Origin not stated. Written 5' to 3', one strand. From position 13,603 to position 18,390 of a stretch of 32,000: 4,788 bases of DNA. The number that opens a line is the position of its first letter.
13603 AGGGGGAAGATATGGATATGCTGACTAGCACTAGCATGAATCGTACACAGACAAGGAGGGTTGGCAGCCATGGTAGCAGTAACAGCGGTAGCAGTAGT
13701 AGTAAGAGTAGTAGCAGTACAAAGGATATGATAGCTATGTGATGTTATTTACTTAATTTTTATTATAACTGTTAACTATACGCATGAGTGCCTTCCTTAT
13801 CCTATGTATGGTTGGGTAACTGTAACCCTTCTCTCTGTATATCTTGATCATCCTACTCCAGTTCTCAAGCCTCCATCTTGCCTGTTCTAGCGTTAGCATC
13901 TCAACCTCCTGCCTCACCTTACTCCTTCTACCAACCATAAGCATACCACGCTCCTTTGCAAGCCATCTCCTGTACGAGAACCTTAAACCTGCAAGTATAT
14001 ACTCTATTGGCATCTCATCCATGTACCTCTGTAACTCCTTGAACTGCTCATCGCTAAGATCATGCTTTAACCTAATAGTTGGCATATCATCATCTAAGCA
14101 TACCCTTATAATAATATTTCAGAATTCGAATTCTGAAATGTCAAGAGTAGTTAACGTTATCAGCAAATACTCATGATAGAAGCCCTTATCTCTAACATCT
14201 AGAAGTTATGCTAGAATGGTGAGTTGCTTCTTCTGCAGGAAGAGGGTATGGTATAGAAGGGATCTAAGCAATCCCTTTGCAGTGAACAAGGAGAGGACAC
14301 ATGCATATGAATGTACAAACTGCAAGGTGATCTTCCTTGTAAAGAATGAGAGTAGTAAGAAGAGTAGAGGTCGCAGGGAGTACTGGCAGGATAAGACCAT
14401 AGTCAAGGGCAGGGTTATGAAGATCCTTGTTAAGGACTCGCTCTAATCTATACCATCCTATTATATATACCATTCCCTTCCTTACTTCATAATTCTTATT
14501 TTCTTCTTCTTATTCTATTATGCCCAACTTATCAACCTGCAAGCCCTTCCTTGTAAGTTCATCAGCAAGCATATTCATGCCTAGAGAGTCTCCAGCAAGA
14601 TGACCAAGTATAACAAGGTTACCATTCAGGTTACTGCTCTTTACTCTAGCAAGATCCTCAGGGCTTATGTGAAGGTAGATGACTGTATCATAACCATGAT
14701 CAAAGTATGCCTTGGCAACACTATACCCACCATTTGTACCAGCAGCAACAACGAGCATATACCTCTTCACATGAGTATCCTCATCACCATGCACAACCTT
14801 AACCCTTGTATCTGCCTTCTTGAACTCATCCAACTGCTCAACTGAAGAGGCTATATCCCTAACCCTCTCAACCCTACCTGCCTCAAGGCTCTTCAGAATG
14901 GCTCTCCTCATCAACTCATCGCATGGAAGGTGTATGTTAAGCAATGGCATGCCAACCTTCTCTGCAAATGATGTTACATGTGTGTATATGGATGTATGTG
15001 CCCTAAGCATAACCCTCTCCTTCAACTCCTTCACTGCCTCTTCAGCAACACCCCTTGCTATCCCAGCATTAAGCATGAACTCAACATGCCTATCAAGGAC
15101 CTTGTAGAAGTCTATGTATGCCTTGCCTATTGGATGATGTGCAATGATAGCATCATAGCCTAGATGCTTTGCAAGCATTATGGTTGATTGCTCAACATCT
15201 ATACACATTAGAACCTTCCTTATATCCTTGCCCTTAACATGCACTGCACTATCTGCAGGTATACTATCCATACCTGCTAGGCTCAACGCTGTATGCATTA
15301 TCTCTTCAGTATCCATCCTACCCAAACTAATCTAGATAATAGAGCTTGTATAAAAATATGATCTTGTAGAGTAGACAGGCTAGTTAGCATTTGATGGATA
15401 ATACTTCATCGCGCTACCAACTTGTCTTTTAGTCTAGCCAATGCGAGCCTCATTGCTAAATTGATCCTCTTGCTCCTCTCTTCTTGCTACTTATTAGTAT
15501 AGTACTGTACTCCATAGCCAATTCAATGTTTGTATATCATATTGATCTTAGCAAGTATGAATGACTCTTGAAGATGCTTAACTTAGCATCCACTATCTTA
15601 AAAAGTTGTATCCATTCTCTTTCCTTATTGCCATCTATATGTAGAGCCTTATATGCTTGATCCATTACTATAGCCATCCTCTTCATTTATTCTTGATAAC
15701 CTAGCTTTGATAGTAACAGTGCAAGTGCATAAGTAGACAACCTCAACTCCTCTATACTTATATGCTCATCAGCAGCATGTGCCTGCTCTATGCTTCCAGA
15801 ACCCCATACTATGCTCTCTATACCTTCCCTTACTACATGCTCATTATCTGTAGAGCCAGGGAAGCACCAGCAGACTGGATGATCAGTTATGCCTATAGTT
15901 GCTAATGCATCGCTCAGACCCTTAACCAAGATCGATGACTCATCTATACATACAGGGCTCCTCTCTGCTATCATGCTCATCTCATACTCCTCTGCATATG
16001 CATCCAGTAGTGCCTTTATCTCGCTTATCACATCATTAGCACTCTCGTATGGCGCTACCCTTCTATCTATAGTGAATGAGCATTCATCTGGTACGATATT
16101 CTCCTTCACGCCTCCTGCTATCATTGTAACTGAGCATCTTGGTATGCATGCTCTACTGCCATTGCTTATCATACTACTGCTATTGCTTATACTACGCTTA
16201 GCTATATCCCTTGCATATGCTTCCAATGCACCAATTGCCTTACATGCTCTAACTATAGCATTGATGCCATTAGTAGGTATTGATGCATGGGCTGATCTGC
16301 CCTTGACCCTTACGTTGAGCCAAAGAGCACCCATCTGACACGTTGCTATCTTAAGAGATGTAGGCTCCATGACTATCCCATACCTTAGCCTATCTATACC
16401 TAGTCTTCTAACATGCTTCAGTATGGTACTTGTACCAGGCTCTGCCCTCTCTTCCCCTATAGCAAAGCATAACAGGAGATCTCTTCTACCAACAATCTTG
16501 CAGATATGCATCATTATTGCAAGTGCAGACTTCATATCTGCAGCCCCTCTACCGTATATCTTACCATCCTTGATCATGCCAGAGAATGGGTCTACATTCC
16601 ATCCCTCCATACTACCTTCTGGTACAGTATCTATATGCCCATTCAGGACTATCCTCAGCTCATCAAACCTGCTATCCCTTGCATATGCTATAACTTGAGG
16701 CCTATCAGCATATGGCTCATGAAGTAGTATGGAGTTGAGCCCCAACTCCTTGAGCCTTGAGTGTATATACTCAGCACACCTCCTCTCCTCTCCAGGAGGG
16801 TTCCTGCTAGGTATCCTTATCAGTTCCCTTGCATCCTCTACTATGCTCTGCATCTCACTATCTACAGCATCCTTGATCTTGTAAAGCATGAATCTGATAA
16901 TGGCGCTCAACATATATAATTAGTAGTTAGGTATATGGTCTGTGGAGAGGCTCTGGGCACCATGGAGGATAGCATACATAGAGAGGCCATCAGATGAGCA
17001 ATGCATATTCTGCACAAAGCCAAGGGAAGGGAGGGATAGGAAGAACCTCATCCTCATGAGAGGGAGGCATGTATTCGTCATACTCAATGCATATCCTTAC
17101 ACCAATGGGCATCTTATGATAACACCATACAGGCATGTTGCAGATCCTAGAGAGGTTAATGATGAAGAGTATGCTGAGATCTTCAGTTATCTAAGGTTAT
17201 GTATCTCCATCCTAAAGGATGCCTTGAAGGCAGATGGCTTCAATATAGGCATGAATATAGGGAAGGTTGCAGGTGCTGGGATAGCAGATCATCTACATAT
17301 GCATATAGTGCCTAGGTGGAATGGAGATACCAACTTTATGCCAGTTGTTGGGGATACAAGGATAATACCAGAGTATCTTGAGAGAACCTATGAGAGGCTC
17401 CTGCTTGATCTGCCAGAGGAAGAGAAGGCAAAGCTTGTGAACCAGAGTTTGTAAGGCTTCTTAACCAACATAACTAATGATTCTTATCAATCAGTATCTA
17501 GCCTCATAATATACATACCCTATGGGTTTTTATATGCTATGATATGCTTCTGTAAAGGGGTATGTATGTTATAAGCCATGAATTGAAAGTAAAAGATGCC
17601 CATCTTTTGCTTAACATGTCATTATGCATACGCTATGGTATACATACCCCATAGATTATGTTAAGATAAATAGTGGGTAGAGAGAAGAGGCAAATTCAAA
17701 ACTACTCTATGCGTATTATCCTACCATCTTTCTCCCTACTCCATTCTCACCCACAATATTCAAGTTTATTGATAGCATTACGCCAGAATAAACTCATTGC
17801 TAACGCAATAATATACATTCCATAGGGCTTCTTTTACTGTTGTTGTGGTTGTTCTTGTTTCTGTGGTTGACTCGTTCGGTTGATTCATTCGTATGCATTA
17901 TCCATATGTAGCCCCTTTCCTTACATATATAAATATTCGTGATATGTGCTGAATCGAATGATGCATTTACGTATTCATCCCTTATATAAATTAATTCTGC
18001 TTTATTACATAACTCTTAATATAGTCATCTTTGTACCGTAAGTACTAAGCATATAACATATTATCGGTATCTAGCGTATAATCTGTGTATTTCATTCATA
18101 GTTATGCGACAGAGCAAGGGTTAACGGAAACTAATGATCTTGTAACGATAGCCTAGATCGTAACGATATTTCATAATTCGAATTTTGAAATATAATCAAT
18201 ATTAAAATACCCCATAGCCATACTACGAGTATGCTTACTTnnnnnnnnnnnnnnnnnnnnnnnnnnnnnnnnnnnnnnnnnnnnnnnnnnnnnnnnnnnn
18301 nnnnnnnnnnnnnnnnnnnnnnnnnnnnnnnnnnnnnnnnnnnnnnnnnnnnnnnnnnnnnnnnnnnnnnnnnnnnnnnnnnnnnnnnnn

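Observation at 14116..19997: A 22-28 bp palindrome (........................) occurs three times, each just upstream of the promoter of an uncharacterised gene: candidate operator of an undescribed regulon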

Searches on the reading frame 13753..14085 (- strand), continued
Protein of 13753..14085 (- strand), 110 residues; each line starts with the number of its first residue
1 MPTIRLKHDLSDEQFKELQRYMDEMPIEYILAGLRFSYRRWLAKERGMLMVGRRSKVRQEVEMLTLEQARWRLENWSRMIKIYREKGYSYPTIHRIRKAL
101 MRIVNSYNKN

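Call 95: search_protein_families(library=pfam, proteins=[L089:292-1101:+, L089:1172-1846:+, L089:1991-3919:+, L089:4357-4890:-, L089:5244-6083:+, L089:6869-7399:+, L089:7393-8133:+, L089:14-295:+], max_evalue=0.01)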
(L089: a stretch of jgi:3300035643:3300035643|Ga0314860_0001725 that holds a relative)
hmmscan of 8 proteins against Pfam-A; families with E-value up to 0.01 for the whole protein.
L089:292-1101:+ (269 aa): 0 families

L089:1172-1846:+ (224 aa): 11 families
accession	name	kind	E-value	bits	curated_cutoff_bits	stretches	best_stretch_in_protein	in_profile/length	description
PF00004.35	AAA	-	1.1e-25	91.1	21.2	1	32-151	2-123/131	ATPase family associated with various cellular activities (AAA)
PF13671.12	AAA_33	-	2.8e-06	28.1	27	1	32-87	3-56/143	AAA domain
PF13207.12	AAA_17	-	0.00046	20.9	27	1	34-65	1-30/136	AAA domain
PF13238.12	AAA_18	-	0.00052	20.9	29.4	1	34-71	4-38/128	AAA domain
PF20720.3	nSTAND3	-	0.0018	18.4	27.2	1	32-137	21-110/155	Novel STAND NTPase 3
PF13401.12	AAA_22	-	0.0019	18.9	27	0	32-60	9-40/130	AAA domain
PF05496.18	RuvB_N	-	0.0019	18.4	27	1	16-66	23-71/159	Holliday junction DNA helicase RuvB P-loop domain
PF13521.12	AAA_28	-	0.0032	18.1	27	1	31-69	2-36/164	AAA domain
PF04851.21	ResIII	-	0.004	17.5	22.5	1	24-130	19-114/164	Type III restriction enzyme, res subunit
PF00910.28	RNA_helicase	-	0.0048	17.8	21.5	1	32-99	2-61/105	RNA helicase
PF05707.18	Zot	-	0.0067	16.3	20.3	0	31-113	3-77/197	Zonular occludens toxin (Zot)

L089:1991-3919:+ (642 aa): 4 families
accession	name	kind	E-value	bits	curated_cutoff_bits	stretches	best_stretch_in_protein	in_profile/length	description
PF04423.19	Rad50_zn_hook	-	0.00011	22.4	24.3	1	336-367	4-36/52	Rad50 zinc hook motif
PF18595.6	Nuf2_DHR10-like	-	0.00013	22.4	28.4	1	383-457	28-102/117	Nuf2, DHR10-like domain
PF02463.25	SMC_N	-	0.0011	18.9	40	1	420-624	64-182/220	RecF/RecN/SMC N terminal domain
PF11727.13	ISG65-75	-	0.0018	18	25.1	1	389-467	52-130/281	Invariant surface glycoprotein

L089:4357-4890:- (177 aa): 1 family
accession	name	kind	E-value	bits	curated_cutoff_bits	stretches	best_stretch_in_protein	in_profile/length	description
PF00589.27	Phage_integrase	-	0.00019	21.7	27.1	1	128-175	17-58/172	Phage integrase family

L089:5244-6083:+ (279 aa): 0 families

L089:6869-7399:+ (176 aa): 0 families

L089:7393-8133:+ (246 aa): 1 family
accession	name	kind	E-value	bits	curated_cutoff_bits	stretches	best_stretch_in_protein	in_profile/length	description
PF19776.5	DUF6262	-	0.0033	18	29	1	143-175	18-50/110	Family of unknown function (DUF6262)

L089:14-295:+ (93 aa): 0 families

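Call 102: search_protein_families(library=phrogs, proteins=[window:13753-14085:-, P0022, P0013, P0012], max_evalue=1)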
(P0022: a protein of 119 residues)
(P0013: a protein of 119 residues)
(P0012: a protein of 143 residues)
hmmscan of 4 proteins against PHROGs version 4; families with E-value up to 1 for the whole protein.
window:13753-14085:- (110 aa): 2 families
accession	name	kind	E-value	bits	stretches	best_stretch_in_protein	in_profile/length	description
phrog_11818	-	unknown function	0.034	14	1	54-102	143-191/295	-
phrog_13001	-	unknown function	0.26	12.6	1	52-80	49-76/88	-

P0022 (119 aa): 2 families
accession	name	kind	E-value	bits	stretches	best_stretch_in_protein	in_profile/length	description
phrog_27007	-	unknown function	0.048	14.9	1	72-107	3-39/120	-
phrog_18168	-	unknown function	0.078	13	1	31-114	142-225/408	-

P0013 (119 aa): 1 family
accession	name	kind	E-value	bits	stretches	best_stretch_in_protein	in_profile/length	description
phrog_24842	-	unknown function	0.2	12.9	1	61-100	12-50/111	-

P0012 (143 aa): 1 family
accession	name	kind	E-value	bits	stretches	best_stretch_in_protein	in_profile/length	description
phrog_24842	-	unknown function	0.37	12.1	1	61-96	15-49/111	-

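Call 108: find_encoding_contigs(protein=P0011, flank=6000, max_places=2)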
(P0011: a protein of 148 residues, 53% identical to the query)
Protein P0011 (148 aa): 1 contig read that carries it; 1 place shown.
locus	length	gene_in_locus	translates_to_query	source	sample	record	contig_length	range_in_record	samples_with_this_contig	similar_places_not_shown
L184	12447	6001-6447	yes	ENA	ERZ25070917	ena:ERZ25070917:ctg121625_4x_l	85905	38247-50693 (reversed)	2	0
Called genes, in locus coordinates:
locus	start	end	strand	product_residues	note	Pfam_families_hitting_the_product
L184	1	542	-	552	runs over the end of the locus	PF13610:DDE_Tnp_IS240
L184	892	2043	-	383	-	-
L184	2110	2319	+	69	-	-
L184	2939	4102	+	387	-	PF01609:DDE_Tnp_1, PF13359:DDE_Tnp_4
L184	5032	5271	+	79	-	-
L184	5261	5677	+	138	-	PF04027:DUF371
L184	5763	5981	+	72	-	-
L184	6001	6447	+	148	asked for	-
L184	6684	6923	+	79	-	-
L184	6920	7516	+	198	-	-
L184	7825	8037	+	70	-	-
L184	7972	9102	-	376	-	PF00578:AhpC-TSA (weak), PF08534:Redoxin, PF17991:Thioredoxin_10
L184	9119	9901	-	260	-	PF02683:DsbD_TM (weak)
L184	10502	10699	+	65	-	-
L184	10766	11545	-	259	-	-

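Call 109: find_encoding_contigs(protein=P0010, flank=4000, max_places=2)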
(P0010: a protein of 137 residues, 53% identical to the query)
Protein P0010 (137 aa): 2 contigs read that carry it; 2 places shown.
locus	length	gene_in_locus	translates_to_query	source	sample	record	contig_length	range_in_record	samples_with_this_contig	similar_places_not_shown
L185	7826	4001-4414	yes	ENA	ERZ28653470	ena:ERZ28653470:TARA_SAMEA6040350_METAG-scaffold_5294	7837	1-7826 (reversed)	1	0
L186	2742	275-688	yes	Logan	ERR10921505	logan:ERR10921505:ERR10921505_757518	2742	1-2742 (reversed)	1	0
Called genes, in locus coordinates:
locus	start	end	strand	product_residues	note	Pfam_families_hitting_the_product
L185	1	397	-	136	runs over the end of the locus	?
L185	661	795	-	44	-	-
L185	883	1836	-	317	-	PF02598:Methyltrn_RNA_3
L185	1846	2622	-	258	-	PF10584:Proteasome_A_N, PF00227:Proteasome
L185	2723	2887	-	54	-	-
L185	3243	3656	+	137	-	PF04027:DUF371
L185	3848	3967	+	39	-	-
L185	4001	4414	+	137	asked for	-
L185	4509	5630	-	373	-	-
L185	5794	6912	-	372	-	PF00578:AhpC-TSA (weak), PF08534:Redoxin (weak), PF17991:Thioredoxin_10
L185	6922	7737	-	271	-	PF02683:DsbD_TM (faint)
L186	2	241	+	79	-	?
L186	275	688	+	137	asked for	-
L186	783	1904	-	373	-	-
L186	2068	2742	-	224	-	?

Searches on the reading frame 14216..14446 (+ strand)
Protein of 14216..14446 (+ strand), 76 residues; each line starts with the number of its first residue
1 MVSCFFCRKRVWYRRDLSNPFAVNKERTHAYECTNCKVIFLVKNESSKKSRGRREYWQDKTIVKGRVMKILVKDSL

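Call 8: search_protein_families(library=pfam, proteins=[window:14216-14446:+], max_evalue=0.01)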
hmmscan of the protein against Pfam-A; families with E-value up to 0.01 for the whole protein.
window:14216-14446:+ (76 aa): 0 families

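Call 36: search_protein_families(library=ncbifam, proteins=[window:14216-14446:+], max_evalue=0.01)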
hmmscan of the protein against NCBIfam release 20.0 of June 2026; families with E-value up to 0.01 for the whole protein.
window:14216-14446:+ (76 aa): 0 families

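Call 102: search_protein_families(library=phrogs, proteins=[window:14216-14446:+], max_evalue=1)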
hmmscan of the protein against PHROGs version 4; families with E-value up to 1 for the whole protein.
window:14216-14446:+ (76 aa): 1 family
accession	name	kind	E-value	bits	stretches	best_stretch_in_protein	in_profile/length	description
phrog_4185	-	head and packaging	0.22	12.4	1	5-55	15-67/144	minor head protein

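Call 103: find_homologous_proteins(query=window:14216-14446:+, max_evalue=0.001)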
Query window:14216-14446:+ (76 aa): 12 proteins with E <= 0.001 among 12 candidates.
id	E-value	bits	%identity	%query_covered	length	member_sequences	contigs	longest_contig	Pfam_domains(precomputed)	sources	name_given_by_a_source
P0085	3.7e-42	159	93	99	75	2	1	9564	-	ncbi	ncbi:MAG: hypothetical protein QXN32_02505 [Candidatus Nitrosocaldus sp.]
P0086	1.8e-37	144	81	99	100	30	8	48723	-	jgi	jgi:hypothetical protein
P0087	7.6e-36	139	76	99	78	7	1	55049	-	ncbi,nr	ncbi:MAG: hypothetical protein KatS3mg003_2015 [Candidatus Nitrosocaldaceae archaeon]|nr:MAG: hypoth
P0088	1.1e-35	138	76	100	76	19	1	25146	-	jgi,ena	-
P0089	5.5e-34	133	76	99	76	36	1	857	-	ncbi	-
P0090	1.5e-33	132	72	99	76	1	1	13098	-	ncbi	-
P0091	4.9e-31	124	68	99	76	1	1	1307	-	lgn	-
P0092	1.2e-21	94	68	78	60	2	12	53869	-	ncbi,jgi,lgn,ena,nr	ncbi:MAG: putative SprT family Zn-dependent metalloprotease [Candidatus Nitrosomirales archaeon]|jgi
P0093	1.3e-21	94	68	78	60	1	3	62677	-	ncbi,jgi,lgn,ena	ncbi:MAG: hypothetical protein ACRD38_04205 [Nitrososphaerales archaeon]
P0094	1.7e-21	93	68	78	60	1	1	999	-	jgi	-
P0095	1.8e-21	93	68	78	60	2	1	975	-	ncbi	-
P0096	2.4e-21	93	68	78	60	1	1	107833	-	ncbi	-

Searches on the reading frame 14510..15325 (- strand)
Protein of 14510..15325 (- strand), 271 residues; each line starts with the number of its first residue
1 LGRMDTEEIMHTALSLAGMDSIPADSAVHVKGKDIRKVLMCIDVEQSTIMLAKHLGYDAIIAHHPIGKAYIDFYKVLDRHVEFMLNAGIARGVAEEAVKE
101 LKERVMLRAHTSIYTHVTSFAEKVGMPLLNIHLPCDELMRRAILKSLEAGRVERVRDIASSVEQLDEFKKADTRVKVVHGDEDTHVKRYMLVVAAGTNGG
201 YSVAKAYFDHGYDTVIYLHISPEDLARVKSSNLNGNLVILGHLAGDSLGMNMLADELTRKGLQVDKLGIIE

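Call 8: search_protein_families(library=pfam, proteins=[window:14510-15325:-], max_evalue=0.01)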
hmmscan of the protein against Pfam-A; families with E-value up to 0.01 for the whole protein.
window:14510-15325:- (271 aa): 1 family
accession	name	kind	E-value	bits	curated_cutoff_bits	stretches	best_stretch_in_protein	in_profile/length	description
PF01784.24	DUF34_NIF3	-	1.8e-09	38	23.4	1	32-260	33-238/256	Duf34/NIF3 (NGG1p interacting factor 3)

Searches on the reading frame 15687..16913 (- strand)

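Call 8: search_protein_families(library=pfam, proteins=[window:15687-16913:-], max_evalue=0.01)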
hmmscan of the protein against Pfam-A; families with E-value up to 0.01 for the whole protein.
window:15687-16913:- (408 aa): 3 families
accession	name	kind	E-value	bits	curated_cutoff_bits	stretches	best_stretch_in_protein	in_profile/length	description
PF01546.33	Peptidase_M20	-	1.6e-29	103.7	24.6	1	89-402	1-205/206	Peptidase family M20/M25/M40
PF07687.19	M20_dimer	-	5.6e-22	78.2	21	1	194-311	4-107/107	Peptidase dimerisation domain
PF04389.22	Peptidase_M28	-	0.0036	17.5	21.3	1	80-161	9-73/193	Peptidase family M28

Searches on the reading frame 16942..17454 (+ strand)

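Call 8: search_protein_families(library=pfam, proteins=[window:16942-17454:+], max_evalue=0.01)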
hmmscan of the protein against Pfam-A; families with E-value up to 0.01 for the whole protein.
window:16942-17454:+ (170 aa): 4 families
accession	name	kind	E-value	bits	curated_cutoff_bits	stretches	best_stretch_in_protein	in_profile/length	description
PF01230.28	HIT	-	5.7e-13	49.8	21.5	1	37-125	8-95/98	HIT domain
PF04677.20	CwfJ_C_1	-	4.5e-06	27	21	1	18-85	11-76/122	Protein similar to CwfJ C-terminus 1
PF11969.13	DcpS_C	-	1.6e-05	25.8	24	1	21-123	2-100/114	Scavenger mRNA decapping enzyme C-term binding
PF16269.10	DUF4922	-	0.01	16.3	23.6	0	19-120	58-142/146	Domain of unknown function (DUF4922)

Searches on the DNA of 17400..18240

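Call 85: search_rna_families(source=window, start=17400, end=18240, threshold=evalue, max_evalue=5)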
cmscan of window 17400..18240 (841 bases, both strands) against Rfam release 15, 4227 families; matches with E-value up to 5: 3.
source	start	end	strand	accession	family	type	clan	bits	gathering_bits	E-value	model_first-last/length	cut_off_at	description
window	17493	17531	+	RF02438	SpF51_sRNA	Gene; sRNA;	-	19.5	50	0.82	1-45/45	no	Streptococcus sRNA SpF51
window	17655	17758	-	RF04164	MIR1507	Gene; miRNA;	-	18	73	0.44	1-107/107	no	MIR1507 microRNA precursor family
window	17512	17568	+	RF00855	mir-254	Gene; miRNA;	-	17.5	70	1.5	1-63/63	no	mir-254 microRNA precursor family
